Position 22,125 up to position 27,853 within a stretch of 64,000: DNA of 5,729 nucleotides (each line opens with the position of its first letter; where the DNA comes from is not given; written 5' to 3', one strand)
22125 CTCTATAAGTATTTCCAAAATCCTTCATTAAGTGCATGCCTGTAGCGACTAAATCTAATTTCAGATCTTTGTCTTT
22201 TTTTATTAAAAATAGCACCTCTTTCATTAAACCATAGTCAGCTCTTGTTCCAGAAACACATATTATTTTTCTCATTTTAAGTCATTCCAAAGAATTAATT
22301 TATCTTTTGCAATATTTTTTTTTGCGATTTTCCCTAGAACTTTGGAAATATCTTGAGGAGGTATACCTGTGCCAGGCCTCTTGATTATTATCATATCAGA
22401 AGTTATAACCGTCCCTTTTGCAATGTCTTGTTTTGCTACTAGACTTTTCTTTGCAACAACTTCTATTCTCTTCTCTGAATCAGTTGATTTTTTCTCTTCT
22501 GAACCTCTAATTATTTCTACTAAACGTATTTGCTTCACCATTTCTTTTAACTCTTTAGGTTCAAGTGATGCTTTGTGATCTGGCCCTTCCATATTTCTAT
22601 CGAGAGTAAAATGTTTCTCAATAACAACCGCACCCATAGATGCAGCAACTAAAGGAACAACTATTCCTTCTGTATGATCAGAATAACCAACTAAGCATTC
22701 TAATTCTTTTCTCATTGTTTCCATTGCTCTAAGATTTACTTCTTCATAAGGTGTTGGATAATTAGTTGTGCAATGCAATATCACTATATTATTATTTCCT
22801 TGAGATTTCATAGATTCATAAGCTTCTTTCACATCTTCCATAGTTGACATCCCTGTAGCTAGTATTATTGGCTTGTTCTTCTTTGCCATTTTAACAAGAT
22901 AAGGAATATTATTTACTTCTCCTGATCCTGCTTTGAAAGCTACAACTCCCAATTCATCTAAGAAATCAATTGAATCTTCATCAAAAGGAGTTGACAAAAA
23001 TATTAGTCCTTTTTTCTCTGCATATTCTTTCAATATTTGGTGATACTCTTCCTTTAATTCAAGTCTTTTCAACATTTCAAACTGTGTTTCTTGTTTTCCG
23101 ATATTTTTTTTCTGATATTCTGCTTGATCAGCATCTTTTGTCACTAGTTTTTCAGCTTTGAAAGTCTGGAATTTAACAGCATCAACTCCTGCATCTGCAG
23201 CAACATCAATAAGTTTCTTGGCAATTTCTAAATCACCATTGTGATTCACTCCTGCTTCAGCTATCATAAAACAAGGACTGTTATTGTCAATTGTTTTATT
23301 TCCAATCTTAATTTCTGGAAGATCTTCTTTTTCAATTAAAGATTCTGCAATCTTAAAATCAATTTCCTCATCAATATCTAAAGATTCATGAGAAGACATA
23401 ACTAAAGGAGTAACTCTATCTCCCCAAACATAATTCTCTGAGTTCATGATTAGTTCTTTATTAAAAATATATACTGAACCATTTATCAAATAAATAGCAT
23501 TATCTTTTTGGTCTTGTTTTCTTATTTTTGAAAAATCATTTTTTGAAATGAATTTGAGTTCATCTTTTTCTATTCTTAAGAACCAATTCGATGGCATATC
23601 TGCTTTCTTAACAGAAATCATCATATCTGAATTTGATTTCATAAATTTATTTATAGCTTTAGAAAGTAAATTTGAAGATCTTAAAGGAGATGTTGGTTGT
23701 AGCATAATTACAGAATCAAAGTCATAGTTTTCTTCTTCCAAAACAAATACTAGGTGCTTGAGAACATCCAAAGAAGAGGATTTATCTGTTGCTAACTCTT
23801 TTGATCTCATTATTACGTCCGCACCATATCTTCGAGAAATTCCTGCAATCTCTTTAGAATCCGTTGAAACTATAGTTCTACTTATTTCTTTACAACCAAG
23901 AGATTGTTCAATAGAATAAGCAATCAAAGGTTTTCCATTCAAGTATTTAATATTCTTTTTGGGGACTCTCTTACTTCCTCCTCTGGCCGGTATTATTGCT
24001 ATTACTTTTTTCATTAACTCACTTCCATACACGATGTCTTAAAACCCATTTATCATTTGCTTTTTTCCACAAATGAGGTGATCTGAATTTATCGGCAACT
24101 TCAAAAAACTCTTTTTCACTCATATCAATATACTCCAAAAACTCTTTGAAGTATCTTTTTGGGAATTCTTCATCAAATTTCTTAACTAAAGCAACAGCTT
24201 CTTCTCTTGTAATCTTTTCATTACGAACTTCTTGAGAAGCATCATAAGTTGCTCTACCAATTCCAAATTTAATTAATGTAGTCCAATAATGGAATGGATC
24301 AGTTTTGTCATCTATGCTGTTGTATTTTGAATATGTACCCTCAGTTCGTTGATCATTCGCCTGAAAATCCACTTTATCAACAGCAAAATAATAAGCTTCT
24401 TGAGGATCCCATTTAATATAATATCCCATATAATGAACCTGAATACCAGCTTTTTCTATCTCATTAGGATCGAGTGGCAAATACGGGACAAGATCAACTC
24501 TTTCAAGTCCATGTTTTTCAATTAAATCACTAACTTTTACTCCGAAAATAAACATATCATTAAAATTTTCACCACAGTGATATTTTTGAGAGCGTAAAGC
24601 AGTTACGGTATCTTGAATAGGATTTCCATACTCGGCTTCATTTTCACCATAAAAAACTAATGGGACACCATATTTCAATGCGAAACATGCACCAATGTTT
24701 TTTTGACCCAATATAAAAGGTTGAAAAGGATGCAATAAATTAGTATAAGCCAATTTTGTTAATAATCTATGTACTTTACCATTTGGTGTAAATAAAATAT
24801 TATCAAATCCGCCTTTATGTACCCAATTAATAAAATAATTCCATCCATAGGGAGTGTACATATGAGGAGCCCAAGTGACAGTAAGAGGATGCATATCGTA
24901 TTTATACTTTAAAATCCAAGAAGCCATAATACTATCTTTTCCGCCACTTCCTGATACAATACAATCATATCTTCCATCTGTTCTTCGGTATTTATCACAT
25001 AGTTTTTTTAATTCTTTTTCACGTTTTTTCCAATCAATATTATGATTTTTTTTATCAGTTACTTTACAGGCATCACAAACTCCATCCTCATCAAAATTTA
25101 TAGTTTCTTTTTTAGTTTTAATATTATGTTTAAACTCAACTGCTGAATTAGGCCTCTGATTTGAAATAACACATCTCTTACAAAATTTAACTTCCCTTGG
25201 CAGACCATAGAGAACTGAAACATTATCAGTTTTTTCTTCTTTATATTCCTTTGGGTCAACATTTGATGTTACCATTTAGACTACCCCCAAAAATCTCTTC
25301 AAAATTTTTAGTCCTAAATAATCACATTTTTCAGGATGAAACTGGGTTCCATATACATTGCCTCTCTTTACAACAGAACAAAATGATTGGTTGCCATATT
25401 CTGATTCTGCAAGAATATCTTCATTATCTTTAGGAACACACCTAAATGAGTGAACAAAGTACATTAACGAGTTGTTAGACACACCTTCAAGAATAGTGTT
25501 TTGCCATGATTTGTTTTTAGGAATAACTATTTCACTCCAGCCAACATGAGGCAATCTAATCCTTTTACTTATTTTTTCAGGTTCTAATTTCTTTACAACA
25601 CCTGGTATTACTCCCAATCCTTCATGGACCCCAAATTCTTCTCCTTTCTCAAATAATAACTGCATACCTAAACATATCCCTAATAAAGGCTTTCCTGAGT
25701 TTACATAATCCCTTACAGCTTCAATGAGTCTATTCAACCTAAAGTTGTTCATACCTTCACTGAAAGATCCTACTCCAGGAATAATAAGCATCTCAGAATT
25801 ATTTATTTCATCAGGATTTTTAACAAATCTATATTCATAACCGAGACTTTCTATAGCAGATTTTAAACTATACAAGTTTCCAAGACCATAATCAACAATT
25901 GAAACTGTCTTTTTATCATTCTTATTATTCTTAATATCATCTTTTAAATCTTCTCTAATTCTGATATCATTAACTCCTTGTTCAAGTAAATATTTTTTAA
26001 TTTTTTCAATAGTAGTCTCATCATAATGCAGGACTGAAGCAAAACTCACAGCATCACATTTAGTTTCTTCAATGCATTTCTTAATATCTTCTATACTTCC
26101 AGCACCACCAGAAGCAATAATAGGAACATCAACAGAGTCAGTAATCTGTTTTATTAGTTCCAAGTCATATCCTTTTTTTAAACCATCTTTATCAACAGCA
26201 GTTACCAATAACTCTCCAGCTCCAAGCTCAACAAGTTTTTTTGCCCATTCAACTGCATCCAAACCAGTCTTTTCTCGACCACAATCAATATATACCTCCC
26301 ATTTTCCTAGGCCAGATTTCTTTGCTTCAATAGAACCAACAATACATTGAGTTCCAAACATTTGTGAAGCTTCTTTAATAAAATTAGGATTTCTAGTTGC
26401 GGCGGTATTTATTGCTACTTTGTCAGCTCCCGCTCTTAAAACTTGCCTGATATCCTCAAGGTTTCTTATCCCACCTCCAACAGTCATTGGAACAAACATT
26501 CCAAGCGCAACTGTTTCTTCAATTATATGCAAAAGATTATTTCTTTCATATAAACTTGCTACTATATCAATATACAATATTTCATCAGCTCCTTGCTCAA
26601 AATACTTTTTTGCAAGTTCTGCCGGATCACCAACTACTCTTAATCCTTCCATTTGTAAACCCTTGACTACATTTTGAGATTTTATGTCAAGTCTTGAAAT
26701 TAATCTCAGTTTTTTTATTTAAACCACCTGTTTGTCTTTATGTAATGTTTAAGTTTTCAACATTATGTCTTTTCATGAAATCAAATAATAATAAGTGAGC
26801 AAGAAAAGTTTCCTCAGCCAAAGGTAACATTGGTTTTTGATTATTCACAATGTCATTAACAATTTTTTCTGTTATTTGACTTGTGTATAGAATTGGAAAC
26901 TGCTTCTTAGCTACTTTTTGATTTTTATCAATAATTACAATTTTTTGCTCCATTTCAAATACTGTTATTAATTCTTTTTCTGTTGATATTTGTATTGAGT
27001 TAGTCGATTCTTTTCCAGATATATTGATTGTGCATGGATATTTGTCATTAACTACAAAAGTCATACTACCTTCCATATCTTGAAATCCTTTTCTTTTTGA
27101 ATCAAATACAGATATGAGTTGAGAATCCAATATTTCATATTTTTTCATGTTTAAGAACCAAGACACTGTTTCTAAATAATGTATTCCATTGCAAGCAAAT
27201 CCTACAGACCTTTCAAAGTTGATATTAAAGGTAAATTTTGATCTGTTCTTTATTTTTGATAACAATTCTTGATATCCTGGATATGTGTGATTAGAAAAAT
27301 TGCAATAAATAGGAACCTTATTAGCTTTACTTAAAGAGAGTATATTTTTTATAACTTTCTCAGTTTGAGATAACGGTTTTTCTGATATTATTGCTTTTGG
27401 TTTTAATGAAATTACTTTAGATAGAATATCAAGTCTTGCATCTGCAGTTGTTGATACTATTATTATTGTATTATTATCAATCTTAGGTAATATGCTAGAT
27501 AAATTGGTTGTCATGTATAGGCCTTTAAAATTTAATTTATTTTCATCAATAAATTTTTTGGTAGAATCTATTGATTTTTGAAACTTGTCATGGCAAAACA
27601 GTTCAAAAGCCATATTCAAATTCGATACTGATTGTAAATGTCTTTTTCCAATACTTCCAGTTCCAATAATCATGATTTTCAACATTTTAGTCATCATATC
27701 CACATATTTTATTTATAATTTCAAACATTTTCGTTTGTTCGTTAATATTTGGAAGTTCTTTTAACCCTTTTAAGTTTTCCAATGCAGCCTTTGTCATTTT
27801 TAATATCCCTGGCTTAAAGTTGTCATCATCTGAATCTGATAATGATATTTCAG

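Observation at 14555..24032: Legionaminic/pseudaminic-acid-type pathway with a cytidylyltransferase-synthase (NeuA-NeuB-like) fusion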

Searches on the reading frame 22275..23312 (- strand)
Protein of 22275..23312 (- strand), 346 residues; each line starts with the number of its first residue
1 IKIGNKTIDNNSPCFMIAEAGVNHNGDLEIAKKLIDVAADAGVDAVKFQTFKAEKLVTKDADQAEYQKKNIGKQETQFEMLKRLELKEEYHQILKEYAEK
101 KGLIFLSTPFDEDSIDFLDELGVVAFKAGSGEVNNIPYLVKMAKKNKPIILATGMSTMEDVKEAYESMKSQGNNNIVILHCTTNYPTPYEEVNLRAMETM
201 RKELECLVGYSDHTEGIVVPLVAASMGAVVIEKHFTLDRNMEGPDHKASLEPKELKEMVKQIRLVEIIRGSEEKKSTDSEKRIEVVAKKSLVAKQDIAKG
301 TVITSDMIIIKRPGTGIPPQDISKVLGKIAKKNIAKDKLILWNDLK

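Call 65: search_solved_structures(query=window:22275-23312:-, max_evalue=1e-40, show_alignments=2)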
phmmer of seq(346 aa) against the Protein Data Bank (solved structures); distinct sequences matched with E-value up to 1e-40: 7.
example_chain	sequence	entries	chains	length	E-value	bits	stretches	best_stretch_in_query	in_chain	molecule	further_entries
1vli_A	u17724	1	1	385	6.3e-67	229.8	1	2-345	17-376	Spore coat polysaccharide biosynthesis protein spsE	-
1xuu_A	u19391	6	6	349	9.1e-62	212.9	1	2-344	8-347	polysialic acid capsule biosynthesis protein SiaC | N-acetylneuraminate synthase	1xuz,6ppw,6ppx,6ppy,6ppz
4ipj_A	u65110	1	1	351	2.5e-61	211.4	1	2-344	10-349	Polysialic acid capsule biosynthesis protein SiaC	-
4ipi_A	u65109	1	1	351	6.5e-61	210.1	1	2-344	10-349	Polysialic acid capsule biosynthesis protein SiaC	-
2wqp_A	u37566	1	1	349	2.3e-60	208.3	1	2-344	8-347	POLYSIALIC ACID CAPSULE BIOSYNTHESIS PROTEIN SIAC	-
8h2c_A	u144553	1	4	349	5.8e-58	200.4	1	3-335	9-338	Pseudaminic acid synthase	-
6ncs_A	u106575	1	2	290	1.9e-52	182.2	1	2-280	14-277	N-acetylneuraminic acid (Sialic acid) synthetase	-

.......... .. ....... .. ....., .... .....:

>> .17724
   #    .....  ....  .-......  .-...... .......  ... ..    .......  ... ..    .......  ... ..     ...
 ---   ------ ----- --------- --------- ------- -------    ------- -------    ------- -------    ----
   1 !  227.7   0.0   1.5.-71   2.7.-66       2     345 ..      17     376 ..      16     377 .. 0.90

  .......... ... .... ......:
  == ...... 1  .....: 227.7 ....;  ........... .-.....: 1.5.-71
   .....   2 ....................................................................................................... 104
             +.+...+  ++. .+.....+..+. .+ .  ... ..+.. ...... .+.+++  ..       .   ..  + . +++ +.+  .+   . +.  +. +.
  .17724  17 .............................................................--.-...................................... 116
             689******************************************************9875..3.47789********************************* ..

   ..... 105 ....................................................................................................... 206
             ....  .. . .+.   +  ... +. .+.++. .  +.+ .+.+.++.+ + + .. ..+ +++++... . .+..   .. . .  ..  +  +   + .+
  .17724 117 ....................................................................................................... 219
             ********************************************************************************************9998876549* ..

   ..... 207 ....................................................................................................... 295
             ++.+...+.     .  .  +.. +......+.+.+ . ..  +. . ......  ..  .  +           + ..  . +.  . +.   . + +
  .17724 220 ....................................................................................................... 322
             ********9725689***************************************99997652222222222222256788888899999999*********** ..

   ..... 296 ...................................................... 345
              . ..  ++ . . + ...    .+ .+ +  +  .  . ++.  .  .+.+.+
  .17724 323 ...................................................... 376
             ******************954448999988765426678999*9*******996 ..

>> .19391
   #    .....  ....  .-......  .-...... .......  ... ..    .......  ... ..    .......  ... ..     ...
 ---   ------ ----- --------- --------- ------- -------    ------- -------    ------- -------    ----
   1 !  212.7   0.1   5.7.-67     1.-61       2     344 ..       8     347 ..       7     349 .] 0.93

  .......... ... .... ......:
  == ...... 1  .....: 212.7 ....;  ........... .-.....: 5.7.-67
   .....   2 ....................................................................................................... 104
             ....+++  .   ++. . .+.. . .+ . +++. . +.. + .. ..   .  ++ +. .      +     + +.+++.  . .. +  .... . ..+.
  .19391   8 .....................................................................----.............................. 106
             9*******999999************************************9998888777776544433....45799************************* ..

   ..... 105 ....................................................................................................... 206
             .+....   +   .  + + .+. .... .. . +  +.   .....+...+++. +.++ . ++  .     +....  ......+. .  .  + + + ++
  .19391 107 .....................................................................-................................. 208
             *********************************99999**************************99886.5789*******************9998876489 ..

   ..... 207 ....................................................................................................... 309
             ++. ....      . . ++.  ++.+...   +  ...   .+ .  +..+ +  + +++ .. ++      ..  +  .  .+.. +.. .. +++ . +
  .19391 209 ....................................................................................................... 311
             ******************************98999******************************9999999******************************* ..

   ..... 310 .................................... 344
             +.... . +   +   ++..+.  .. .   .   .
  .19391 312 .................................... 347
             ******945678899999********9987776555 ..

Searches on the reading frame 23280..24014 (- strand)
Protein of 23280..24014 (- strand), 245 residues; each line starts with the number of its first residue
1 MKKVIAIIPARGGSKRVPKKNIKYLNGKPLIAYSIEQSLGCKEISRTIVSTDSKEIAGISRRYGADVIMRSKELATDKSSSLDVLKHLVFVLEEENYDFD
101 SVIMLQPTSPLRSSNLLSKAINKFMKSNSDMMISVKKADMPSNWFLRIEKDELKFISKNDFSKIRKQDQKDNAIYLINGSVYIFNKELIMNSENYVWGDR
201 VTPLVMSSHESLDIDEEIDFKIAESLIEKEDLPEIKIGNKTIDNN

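Call 20: search_solved_structures(query=window:23280-24014:-, max_evalue=1e-10, show_alignments=3)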
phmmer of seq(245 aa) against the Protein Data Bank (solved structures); distinct sequences matched with E-value up to 1e-10: 5.
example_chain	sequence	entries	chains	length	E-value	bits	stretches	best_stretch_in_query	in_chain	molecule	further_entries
6ifd_A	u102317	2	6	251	2.1e-37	132.4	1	4-227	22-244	CMP-N-acetylneuraminate Synthetase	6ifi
1eyr_A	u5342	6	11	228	6.8e-25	91.5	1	2-229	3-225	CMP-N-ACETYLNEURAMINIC ACID SYNTHETASE | N-acylneuraminate cytidylyltransferase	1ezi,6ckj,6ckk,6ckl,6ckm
1qwj_A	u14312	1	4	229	8.2e-23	84.7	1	5-226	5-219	cytidine monophospho-N-acetylneuraminic acid synthetase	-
9ftb_A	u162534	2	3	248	3.4e-21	79.4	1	5-226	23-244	NeuA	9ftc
9t4z_A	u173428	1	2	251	5.3e-21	78.7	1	3-228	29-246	PpNeuA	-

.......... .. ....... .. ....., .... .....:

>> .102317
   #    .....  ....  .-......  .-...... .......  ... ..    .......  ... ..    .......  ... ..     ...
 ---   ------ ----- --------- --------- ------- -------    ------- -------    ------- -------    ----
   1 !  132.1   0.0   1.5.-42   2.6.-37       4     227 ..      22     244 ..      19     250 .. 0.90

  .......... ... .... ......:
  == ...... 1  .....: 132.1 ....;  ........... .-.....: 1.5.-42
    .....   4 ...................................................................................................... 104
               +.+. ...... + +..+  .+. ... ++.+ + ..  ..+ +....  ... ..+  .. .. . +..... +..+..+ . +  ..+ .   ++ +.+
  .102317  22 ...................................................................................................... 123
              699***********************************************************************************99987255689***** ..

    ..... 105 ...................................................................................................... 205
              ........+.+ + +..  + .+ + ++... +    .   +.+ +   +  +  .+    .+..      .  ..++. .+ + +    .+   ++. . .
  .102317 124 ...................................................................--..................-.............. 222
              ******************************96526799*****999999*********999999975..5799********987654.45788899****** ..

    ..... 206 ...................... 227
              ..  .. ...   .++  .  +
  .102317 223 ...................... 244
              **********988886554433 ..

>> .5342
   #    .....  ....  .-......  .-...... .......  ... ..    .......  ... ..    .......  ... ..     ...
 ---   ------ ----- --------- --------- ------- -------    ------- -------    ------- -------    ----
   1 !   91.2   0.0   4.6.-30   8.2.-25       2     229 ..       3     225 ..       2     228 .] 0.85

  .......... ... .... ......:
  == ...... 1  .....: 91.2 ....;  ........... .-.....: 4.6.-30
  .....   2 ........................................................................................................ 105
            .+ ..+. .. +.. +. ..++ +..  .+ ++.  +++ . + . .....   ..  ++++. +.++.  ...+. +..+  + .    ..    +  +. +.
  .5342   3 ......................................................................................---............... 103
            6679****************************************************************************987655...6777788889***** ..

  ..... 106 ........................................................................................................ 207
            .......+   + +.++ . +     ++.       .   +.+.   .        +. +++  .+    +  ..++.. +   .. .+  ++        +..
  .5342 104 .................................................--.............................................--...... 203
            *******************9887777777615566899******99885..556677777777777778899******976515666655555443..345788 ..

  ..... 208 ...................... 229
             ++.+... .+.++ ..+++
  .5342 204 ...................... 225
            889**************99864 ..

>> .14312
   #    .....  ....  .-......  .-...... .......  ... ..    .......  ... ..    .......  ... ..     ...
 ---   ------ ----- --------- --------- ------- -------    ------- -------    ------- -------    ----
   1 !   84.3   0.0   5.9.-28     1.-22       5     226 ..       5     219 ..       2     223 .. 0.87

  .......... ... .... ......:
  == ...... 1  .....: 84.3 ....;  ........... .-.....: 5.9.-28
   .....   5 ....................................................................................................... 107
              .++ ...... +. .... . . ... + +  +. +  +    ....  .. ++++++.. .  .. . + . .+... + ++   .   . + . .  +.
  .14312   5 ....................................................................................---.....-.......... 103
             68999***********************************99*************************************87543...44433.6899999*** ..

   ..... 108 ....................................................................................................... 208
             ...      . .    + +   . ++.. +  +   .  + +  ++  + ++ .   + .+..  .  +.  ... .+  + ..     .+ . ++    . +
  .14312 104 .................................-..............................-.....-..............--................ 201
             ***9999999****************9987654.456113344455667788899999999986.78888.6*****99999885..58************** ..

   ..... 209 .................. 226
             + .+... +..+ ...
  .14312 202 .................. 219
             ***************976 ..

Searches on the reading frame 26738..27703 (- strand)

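Call 8: search_protein_families(library=pfam, proteins=[window:26738-27703:-])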
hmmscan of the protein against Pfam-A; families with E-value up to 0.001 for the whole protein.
window:26738-27703:- (321 aa): 1 family
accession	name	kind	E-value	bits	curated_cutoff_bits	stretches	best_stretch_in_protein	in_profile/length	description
PF01408.29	GFO_IDH_MocA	-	2.7e-06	28.5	24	1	9-133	2-117/120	Oxidoreductase family, NAD-binding Rossmann fold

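Call 51: search_protein_families(library=ncbifam, proteins=[window:26738-27703:-], max_evalue=0.00001)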
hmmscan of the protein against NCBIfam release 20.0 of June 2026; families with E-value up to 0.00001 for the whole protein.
window:26738-27703:- (321 aa): 3 families
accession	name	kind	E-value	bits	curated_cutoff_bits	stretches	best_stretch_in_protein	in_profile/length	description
TIGR04380.1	myo_inos_iolG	equivalog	6.7e-09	35.1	355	1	7-151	1-137/330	inositol 2-dehydrogenase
NF052679.1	InsChiInosDhIolG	equivalog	9.6e-07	28.1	540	1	8-153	3-142/343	bifunctional inositol 2-dehydrogenase/D-chiro-inositol 1-dehydrogenase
NF052479.1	LevoglcsnDh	equivalog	2.7e-06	26.3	650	1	6-140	2-135/386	levoglucosan dehydrogenase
